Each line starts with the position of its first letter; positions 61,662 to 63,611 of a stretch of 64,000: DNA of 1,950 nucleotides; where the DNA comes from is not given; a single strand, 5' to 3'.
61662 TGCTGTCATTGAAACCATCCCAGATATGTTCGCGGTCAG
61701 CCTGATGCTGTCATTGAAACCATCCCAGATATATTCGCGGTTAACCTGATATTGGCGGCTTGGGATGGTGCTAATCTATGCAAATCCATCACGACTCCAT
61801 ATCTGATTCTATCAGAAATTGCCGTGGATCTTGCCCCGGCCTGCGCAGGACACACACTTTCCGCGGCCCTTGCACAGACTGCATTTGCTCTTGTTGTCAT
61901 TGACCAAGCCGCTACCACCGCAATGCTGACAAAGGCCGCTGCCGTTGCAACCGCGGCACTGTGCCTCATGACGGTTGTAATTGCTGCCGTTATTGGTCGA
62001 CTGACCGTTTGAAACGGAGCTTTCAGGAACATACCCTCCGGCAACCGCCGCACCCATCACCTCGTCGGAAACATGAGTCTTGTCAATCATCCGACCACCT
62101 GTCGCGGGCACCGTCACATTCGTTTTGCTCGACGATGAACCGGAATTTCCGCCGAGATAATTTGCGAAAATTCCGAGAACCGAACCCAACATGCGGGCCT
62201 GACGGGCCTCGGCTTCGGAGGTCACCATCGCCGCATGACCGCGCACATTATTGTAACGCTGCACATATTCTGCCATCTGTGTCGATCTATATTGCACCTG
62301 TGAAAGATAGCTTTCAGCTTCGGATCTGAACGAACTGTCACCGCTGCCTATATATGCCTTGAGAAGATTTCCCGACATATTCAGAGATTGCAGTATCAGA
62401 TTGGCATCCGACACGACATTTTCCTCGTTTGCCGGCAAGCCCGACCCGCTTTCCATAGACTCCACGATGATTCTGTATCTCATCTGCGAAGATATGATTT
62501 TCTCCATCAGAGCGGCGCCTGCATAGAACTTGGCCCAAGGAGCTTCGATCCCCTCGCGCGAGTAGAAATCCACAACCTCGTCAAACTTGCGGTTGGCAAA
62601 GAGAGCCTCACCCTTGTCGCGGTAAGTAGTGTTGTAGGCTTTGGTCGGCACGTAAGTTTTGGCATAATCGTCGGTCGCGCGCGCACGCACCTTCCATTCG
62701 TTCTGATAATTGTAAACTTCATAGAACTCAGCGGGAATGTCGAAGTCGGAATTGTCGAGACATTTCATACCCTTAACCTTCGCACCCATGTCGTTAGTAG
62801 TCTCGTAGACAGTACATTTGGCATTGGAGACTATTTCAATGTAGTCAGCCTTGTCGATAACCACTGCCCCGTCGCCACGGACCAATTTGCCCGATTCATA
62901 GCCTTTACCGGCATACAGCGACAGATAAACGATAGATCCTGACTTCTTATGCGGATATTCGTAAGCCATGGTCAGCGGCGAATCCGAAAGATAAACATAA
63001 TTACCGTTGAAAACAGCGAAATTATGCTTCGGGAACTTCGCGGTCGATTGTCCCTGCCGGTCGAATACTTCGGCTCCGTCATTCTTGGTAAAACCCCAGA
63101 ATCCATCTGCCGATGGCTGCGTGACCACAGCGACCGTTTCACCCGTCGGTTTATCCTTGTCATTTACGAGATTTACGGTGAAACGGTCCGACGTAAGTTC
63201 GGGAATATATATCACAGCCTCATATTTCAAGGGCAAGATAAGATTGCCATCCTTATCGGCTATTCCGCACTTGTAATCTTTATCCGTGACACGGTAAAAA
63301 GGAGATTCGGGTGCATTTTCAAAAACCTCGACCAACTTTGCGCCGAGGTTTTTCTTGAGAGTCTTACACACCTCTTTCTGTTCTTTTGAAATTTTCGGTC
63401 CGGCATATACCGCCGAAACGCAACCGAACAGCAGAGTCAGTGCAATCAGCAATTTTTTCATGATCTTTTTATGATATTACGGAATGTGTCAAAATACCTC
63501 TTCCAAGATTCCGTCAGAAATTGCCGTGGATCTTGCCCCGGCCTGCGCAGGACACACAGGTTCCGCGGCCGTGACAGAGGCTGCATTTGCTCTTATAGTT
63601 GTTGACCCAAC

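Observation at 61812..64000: Two adjacent exported proteins ending in a DnaJ-type (CxxCxGxG)x4 zinc-finger tail encoded by near-identical 3' ends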

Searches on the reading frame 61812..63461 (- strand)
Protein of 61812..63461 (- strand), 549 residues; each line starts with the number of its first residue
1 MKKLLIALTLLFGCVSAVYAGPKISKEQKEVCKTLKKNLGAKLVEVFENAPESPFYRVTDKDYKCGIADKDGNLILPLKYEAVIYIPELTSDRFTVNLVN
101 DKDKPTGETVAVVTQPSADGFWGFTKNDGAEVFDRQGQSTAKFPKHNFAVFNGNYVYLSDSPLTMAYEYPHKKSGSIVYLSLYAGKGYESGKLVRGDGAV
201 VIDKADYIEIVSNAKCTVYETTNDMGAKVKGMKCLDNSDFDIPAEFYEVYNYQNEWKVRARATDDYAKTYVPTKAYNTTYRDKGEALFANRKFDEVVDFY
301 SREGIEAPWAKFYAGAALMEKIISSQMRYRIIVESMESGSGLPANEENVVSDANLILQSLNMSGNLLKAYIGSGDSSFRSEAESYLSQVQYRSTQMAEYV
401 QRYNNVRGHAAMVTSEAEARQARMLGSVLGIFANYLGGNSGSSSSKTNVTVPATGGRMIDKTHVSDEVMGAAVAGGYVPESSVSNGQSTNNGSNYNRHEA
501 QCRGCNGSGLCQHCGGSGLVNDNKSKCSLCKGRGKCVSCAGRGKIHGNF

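Call 4: search_protein_families(library=pfam, proteins=[window:61812-63461:-], max_evalue=1)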
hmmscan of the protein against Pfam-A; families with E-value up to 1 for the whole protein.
window:61812-63461:- (549 aa): 2 families
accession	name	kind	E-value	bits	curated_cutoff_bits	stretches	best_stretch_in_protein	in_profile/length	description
PF25433.1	DUF7895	-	0.057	14.2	27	1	500-525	3-28/75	Domain of unknown function (DUF7895)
PF17222.9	Peptidase_C107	-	0.062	12.7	25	1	216-281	236-300/314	Viral cysteine endopeptidase C107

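Call 5: find_encoding_contigs(protein=window:61812-63461:-, flank=10000, max_places=6)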
Protein window:61812-63461:- (549 aa): no gene with exactly this product is on record in the collection.

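Call 6: find_homologous_proteins(query=window:61812-63461:-)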
Query window:61812-63461:- (549 aa): 7 proteins with E <= 0.001 among 8000 candidates.
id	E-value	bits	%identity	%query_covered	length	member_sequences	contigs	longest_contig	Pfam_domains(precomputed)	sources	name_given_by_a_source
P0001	0.0e+0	1245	99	100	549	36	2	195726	-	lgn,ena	-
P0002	0.0e+0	1069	86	100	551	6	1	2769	-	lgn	-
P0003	7.6e-172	591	51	99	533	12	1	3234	-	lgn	-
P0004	1.6e-136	474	50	79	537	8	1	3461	-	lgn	-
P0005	2.1e-88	316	38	81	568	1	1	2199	-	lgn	-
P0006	3.3e-25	107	30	30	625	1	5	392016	-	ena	-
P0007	2.7e-23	101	26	79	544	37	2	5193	-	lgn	-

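Call 8: find_encoding_contigs(protein=P0001, flank=10000, max_places=4)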
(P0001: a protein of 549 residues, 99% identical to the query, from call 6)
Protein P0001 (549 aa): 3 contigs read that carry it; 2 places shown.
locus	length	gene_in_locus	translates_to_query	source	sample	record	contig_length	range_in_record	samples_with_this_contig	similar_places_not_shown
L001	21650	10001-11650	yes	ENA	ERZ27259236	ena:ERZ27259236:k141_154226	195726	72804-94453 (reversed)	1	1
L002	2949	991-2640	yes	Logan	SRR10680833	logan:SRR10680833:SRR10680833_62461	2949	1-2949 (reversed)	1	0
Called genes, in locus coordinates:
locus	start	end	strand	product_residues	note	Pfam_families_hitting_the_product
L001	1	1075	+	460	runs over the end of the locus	PF17125:Methyltr_RsmF_N, PF01189:Methyltr_RsmB-F, PF13636:Methyltranf_PUA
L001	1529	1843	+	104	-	PF13744:HTH_37 (weak), PF12844:HTH_19 (weak), PF13560:HTH_31, PF01381:HTH_3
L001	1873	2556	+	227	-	PF01746:tRNA_m1G_MT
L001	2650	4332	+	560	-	PF00884:Sulfatase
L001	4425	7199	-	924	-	PF00133:tRNA-synt_1, PF09334:tRNA-synt_1g, PF13603:tRNA-synt_1_2, PF08264:Anticodon_1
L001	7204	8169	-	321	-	PF02445:NadA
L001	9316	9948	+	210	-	-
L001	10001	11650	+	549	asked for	-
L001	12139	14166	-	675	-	-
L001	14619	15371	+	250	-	PF00535:Glycos_transf_2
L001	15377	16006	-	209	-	PF01351:RNase_HII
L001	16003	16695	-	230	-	PF00072:Response_reg, PF00486:Trans_reg_C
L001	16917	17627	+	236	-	PF00696:AA_kinase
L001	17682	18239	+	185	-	PF01765:RRF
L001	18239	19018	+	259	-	PF04055:Radical_SAM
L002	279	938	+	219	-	-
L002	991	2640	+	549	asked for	-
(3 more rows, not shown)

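Call 16: search_protein_families(library=ncbifam, proteins=[window:61812-63461:-, L002:279-938:+], max_evalue=1)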
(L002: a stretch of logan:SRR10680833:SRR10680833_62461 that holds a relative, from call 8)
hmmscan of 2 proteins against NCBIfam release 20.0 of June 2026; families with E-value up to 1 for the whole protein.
window:61812-63461:- (549 aa): 2 families
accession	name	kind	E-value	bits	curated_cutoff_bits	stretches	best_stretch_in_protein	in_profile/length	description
NF045556.1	TbtD_PbtD_pyrid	equivalog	0.092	11.9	325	1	367-411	176-224/354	thiopeptide maturation pyridine synthase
NF010894.0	PRK14301.1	equivalog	0.25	10.3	548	1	401-545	64-209/373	chaperone protein DnaJ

L002:279-938:+ (219 aa): 0 families

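Call 21: find_homologous_proteins(query=L002:279-935:+)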
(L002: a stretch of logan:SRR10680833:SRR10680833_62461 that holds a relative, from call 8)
Query L002:279-935:+ (219 aa): 16 proteins with E <= 0.001 among 133 candidates.
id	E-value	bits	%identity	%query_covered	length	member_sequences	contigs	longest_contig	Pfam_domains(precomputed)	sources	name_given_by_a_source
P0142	3.7e-145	499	100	100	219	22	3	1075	-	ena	-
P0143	1.2e-105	370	76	100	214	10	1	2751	-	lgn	-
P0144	3.7e-78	280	62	100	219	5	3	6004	-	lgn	-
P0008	3.4e-67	244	53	100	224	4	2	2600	-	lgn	-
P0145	2.9e-66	241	54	93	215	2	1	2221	-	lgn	-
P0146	1.6e-57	213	45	99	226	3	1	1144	-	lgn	-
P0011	1.2e-56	210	48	99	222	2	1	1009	-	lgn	-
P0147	1.2e-53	200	47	99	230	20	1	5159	-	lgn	-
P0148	9.1e-34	135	36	100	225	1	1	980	-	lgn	-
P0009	1.0e-33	135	40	91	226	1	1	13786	-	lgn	-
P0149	6.4e-27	113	37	98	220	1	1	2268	-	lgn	-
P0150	2.3e-26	111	76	31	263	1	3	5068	-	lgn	-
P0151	1.6e-25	108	78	32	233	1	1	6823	-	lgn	-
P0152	4.4e-25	107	82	23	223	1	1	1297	-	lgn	-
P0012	2.5e-17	81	34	99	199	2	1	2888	-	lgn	-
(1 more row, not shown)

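Call 44: search_protein_families(library=pfam, proteins=[P0003, P0004, P0005, P0006, P0007, P0142], max_evalue=1)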
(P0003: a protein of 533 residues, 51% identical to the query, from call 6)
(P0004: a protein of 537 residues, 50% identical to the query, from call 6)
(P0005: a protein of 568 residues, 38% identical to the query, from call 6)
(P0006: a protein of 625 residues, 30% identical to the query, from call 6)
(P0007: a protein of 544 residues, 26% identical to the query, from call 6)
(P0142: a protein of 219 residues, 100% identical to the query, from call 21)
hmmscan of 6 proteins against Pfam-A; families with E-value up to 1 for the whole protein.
P0003 (533 aa): 4 families
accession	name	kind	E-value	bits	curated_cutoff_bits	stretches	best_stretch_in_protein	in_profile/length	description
PF25433.1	DUF7895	-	0.00083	20.1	27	1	483-502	2-21/75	Domain of unknown function (DUF7895)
PF03347.19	TDH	-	0.075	13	27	1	374-421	21-67/165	Vibrio thermostable direct hemolysin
PF14903.11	WG_beta_rep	-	0.094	13.2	25.6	0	65-81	1-17/35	WG containing repeat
PF00684.25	DnaJ_CXXCXGXG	-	0.89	10.3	32.7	0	486-531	1-51/65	DnaJ central domain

P0004 (537 aa): 4 families
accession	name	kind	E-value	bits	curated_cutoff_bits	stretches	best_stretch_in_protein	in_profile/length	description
PF14903.11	WG_beta_rep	-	6e-05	23.4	25.6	1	66-86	2-22/35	WG containing repeat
PF20752.3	SP2_C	-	0.037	13.9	25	1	362-461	119-211/220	Structural protein 2 C-terminal domain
PF08107.16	Antimicrobial12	-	0.055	13.7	22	1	6-24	5-23/42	Pleurocidin family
PF05008.21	V-SNARE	-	0.094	13.6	25.9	1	490-536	16-62/92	Vesicle transport v-SNARE protein N-terminus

P0005 (568 aa): 3 families
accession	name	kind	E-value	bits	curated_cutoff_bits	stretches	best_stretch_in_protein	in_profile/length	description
PF14903.11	WG_beta_rep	-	2.4e-05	24.7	25.6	1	68-89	1-22/35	WG containing repeat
PF00515.34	TPR_1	-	0.41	11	27.8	0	509-529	7-27/34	Tetratricopeptide repeat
PF05008.21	V-SNARE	-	0.78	10.7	25.9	1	522-567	19-62/92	Vesicle transport v-SNARE protein N-terminus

P0006 (625 aa): 2 families
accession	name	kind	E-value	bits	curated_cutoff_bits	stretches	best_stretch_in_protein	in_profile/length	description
PF14903.11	WG_beta_rep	-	0.014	15.9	25.6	1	119-138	1-20/35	WG containing repeat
PF06034.16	DUF919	-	0.18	12.1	21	1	408-440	9-41/62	Nucleopolyhedrovirus protein of unknown function (DUF919)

P0007 (544 aa): 0 families

P0142 (219 aa): 3 families
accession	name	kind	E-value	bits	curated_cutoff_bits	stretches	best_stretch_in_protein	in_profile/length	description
PF25433.1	DUF7895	-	0.02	15.7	27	1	170-192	3-25/75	Domain of unknown function (DUF7895)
PF00684.25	DnaJ_CXXCXGXG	-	0.045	14.5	32.7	0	172-213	1-51/65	DnaJ central domain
PF20579.4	LapA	-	0.21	12.5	27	1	64-123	17-77/99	LapA domain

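Call 45: predict_structure(alignment_id=A2)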
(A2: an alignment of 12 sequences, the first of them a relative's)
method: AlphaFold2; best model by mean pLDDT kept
length: 219 residues; sequences in the alignment: 12
mean_pLDDT: 69.4   pTM: 0.48
mean pLDDT of the five models: 69.4, 67.1, 65.8, 65.3, 63.2
residues with pLDDT >= 90: 53; 70-90: 69; 50-70: 49; < 50: 48
segments of 3 or more residues with pLDDT < 50: 15-28, 142-170, 216-219
pLDDT, mean of each block of 10 residues (from residue 1): 63 48 46 84 93 88 86 94 75 89 92 91 88 72 37 26 31 60 72 72 68 50
secondary structure, 60 per line:
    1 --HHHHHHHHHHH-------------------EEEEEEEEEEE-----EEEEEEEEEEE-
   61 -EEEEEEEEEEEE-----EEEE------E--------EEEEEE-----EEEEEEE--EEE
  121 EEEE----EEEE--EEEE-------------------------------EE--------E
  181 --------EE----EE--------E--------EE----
elements in order: H3-13 E33-43 E49-59 E62-73 E79-82 E98-103 E109-115 E118-124 E129-132 E135-138

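Call 48: fold_search(model_id=the predicted structure, library=pdb)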
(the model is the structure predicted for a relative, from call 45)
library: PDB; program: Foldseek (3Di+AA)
matches with E <= 10: 641; with E <= 0.001: 0
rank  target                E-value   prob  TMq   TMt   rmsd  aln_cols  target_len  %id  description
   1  7sqc_7A               1.8e-03  0.99  0.20  0.31   9.5       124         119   14  Ciliary C1 central pair apparatus isolated from Chlamydomonas reinhardtii (released 2022-04-13)
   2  7sqc_7I               2.7e-03  0.98  0.20  0.30   9.5       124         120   14  Ciliary C1 central pair apparatus isolated from Chlamydomonas reinhardtii (released 2022-04-13)
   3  7sqc_7E               5.8e-03  0.96  0.20  0.32   9.1       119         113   15  Ciliary C1 central pair apparatus isolated from Chlamydomonas reinhardtii (released 2022-04-13)
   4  9ijj_3Q               7.3e-03  0.99  0.21  0.33   9.8       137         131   14  In situ structure of the central apparatus in mouse sperm axoneme. (released 2025-06-04)
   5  7sqc_7B               1.6e-02  0.80  0.16  0.24  11.9       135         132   13  Ciliary C1 central pair apparatus isolated from Chlamydomonas reinhardtii (released 2022-04-13)
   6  7sqc_7C               2.2e-02  0.80  0.20  0.30  12.3       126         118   14  Ciliary C1 central pair apparatus isolated from Chlamydomonas reinhardtii (released 2022-04-13)
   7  6t68_B                4.2e-02  0.92  0.22  0.24   9.0       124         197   14  Crystal structure of Trypanosoma brucei Morn1 (released 2020-11-18)
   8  3q7m                  4.9e-02  0.14  0.10  0.07  13.9       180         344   10  The crystal structure of BamB from the BAM complex in spacegroup I222 (released 2011-02-09)
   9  7jrj_F                7.2e-02  0.82  0.18  0.12  10.5        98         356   17  Chlamydomonas reinhardtii radial spoke head and neck (recombinant) (released 2020-12-16)
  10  7sqc_7L               8.4e-02  0.80  0.22  0.35  10.2       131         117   11  Ciliary C1 central pair apparatus isolated from Chlamydomonas reinhardtii (released 2022-04-13)
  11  6t69                  8.4e-02  0.80  0.21  0.22  10.3       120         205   12  Crystal structure of Toxoplasma gondii Morn1(V shape) (released 2020-11-18)
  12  7sqc_V0               9.9e-02  0.66  0.22  0.23  10.2       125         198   18  Ciliary C1 central pair apparatus isolated from Chlamydomonas reinhardtii (released 2022-04-13)
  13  8adg_B                9.9e-02  0.38  0.18  0.13  11.1       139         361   14  Cryo-EM structure of Darobactin 22 bound BAM complex (released 2023-01-11)
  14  6t4r_CCC              1.0e-01  0.75  0.22  0.22   9.9       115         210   19  Crystal structure of Trypanosoma brucei Morn1 (released 2020-11-18)
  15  2yms_D                1.0e-01  0.21  0.11  0.24  10.8        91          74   11  Structure and assembly of a b-propeller with nine blades and a new conserved repetitive sequence motif (released 2013-10-30)
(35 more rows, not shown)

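Call 57: find_encoding_contigs(protein=P0004, flank=5000, max_places=3)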
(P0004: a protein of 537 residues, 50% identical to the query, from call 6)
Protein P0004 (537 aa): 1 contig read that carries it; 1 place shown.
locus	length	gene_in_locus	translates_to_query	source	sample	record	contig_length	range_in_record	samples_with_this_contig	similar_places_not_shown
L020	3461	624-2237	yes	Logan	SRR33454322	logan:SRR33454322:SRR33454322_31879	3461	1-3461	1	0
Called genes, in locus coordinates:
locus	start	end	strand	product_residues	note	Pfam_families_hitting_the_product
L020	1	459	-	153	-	?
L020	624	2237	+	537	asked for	-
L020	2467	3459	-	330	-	?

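Call 58: find_encoding_contigs(protein=P0003, flank=5000, max_places=3)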
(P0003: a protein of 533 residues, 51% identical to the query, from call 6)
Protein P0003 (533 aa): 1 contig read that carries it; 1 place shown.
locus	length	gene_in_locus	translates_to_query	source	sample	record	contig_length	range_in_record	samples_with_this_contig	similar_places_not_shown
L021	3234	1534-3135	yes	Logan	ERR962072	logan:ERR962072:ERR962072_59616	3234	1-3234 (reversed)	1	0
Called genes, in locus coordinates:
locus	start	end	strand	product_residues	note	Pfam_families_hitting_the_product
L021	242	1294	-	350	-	-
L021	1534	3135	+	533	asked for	-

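Call 59: find_encoding_contigs(protein=P0005, flank=5000, max_places=3)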
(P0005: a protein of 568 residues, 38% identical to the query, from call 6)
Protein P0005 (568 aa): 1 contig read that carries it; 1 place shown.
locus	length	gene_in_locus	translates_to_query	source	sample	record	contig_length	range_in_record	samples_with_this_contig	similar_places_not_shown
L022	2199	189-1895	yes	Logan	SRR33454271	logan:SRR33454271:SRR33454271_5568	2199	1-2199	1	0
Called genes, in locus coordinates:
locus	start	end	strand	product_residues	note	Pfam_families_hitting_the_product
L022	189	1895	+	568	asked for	-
